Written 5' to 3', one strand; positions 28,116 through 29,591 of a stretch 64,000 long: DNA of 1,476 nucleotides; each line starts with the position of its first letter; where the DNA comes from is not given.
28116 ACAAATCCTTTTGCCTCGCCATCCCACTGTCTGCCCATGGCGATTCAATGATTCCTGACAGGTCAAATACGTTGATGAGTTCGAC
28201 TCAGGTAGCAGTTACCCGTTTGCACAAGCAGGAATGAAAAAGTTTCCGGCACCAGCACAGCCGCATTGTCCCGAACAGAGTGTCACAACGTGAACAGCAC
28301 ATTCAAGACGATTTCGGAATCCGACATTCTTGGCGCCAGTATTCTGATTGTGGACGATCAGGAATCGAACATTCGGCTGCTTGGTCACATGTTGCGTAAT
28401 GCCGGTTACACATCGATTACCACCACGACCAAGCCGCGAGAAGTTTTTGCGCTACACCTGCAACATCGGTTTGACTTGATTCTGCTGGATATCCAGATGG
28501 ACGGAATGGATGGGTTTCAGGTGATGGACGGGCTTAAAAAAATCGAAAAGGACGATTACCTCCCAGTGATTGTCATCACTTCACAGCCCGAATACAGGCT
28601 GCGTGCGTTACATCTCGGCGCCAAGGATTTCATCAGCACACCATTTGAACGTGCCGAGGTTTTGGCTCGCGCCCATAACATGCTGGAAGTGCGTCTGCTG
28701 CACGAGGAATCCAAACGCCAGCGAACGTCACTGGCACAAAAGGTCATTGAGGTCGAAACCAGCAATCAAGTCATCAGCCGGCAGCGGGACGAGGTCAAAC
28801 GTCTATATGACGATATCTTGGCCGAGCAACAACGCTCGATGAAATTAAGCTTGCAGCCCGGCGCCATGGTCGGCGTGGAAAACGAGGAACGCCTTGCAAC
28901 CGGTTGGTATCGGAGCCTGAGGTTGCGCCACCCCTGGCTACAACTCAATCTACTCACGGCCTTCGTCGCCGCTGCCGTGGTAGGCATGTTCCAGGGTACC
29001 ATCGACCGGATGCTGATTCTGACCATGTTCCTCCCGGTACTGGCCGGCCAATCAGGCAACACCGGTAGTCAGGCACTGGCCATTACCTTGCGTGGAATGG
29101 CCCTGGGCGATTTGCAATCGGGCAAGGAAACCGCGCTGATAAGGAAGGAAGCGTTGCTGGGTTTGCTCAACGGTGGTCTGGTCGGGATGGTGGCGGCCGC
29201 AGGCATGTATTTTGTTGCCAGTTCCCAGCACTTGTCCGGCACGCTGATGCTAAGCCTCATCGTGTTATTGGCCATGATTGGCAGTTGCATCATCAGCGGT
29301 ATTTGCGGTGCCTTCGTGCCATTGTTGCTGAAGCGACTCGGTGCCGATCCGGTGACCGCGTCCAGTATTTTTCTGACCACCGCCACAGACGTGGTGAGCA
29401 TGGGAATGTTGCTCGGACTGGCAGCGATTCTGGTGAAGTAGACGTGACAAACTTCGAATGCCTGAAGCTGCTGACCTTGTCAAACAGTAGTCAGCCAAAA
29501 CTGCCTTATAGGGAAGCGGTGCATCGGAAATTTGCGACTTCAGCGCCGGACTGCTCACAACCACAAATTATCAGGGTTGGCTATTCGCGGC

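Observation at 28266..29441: Receiver domain fused directly to an MgtE channel pore, replacing the Mg-sensing N/CBS domains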

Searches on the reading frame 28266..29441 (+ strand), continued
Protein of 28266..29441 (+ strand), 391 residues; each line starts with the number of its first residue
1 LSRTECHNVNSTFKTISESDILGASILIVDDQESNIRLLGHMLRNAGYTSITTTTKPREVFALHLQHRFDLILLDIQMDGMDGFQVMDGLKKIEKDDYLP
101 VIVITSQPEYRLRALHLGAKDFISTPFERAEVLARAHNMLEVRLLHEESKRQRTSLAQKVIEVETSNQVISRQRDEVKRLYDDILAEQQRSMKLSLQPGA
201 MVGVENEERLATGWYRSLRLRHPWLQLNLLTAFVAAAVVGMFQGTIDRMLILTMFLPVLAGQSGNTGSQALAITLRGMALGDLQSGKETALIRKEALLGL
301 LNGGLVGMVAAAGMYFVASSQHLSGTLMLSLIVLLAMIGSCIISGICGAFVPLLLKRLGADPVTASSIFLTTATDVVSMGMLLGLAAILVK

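Call 56: predict_structure(alignment_id=A2)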
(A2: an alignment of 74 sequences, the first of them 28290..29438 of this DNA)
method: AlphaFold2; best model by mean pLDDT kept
length: 383 residues; sequences in the alignment: 74
mean_pLDDT: 83.1   pTM: 0.50
mean pLDDT of the five models: 83.1, 81.0, 80.4, 80.2, 78.4
residues with pLDDT >= 90: 85; 70-90: 261; 50-70: 33; < 50: 4
segments of 3 or more residues with pLDDT < 50: 1-4
pLDDT, mean of each block of 10 residues (from residue 1): 59 90 90 91 90 88 89 81 79 86 83 85 87 84 77 72 77 77 63 58 80 83 87 85 87 89 85 74 90 94 94 87 94 92 85 74 88 89 74
secondary structure, 60 per line:
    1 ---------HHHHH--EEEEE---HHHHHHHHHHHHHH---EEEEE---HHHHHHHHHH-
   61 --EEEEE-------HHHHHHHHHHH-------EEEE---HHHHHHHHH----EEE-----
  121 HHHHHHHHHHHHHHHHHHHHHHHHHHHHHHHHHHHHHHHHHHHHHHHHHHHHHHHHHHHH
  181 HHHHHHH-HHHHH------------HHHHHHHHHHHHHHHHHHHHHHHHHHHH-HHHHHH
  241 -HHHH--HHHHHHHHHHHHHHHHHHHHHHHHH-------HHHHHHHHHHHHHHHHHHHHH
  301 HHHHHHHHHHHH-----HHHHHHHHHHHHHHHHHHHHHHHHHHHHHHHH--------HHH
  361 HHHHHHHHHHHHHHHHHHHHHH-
elements in order: H10-14 E17-21 H25-38 E42-46 H50-59 E63-67 H75-85 E93-96 H100-108 E113-115 H121-187 H189-193 H206-233 H235-240 H242-245 H248-272 H280-312 H318-349 H358-382

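Call 59: fold_search(model_id=the predicted structure, library=pdb)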
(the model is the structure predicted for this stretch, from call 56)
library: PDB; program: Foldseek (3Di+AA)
matches with E <= 10: 1048; with E <= 0.001: 445
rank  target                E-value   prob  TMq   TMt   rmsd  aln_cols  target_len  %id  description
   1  5x9h_B                1.8e-08  1.00  0.49  0.44   2.5       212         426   25  Crystal structure of the Mg2+ channel MgtE in complex with ATP (released 2017-08-16)
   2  2zy9_A                1.1e-07  1.00  0.49  0.44   2.3       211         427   25  Improved crystal structure of magnesium transporter MgtE (released 2009-12-01)
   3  2zy9_B                1.8e-07  1.00  0.49  0.44   2.4       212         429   25  Improved crystal structure of magnesium transporter MgtE (released 2009-12-01)
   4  4u9l_B                3.5e-07  1.00  0.44  0.92   1.8       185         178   28  Structure of a membrane protein (released 2014-12-03)
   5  4u9n_A                6.4e-07  1.00  0.44  0.91   1.8       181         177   27  Structure of a membrane protein (released 2014-12-03)
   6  9g85_B                9.5e-07  1.00  0.32  0.28   2.0       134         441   34  Structure of Response regulator PleD in complex with c-diGMP and ppGpp (released 2025-08-06)
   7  4hnr                  1.2e-06  1.00  0.29  0.88   1.7       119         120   28  High resolution structure of Chemotaxis response regulator CheY4 of Vibrio cholerae (released 2013-10-02)
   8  9g85_D                1.3e-06  1.00  0.33  0.28   2.1       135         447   34  Structure of Response regulator PleD in complex with c-diGMP and ppGpp (released 2025-08-06)
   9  9g86_B                1.3e-06  1.00  0.33  0.28   2.0       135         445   34  Structure of Response regulator PleD in complex with c-diGMP and pppGpp (released 2025-08-06)
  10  9dvt_R                1.3e-06  1.00  0.29  0.47   2.0       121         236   30  Cryo-EM structure of RpaA bound to PkaiBC DNA and the CTD of the alpha subunit of RNAP from the cyanobacterium Synecho (released 2025-10-15)
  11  9g85_C                1.5e-06  1.00  0.32  0.28   2.0       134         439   34  Structure of Response regulator PleD in complex with c-diGMP and ppGpp (released 2025-08-06)
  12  9g86_A                1.5e-06  1.00  0.33  0.28   2.1       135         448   34  Structure of Response regulator PleD in complex with c-diGMP and pppGpp (released 2025-08-06)
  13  1w25_A                1.5e-06  1.00  0.32  0.27   2.0       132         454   34  Response regulator PleD in complex with c-diGMP (released 2004-11-18)
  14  9dvt_S                1.5e-06  1.00  0.29  0.48   1.9       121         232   30  Cryo-EM structure of RpaA bound to PkaiBC DNA and the CTD of the alpha subunit of RNAP from the cyanobacterium Synecho (released 2025-10-15)
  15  4u9l_A                1.6e-06  1.00  0.43  0.89   1.8       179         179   27  Structure of a membrane protein (released 2014-12-03)
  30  2yvx_A                6.1e-06  1.00  0.49  0.42   2.5       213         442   25  Crystal structure of magnesium transporter MgtE (released 2007-09-04)
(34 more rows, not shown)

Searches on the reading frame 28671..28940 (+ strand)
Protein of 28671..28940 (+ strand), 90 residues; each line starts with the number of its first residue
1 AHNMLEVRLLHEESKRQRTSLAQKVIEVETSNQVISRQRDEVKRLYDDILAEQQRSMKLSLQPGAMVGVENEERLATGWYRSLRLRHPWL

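Call 54: find_homologous_proteins(query=window:28671-28940:+, max_evalue=0.001)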
Query window:28671-28940:+ (90 aa): 4 proteins with E <= 0.001 among 5 candidates.
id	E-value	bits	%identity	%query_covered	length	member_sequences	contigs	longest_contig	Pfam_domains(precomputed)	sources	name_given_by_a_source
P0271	3.8e-16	77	55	94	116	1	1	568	PF00072.31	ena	-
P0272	1.8e-14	71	72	56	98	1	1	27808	-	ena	-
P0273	1.8e-7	49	71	42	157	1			PF00571.34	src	-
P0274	6.0e-5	41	63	42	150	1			PF01769.22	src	-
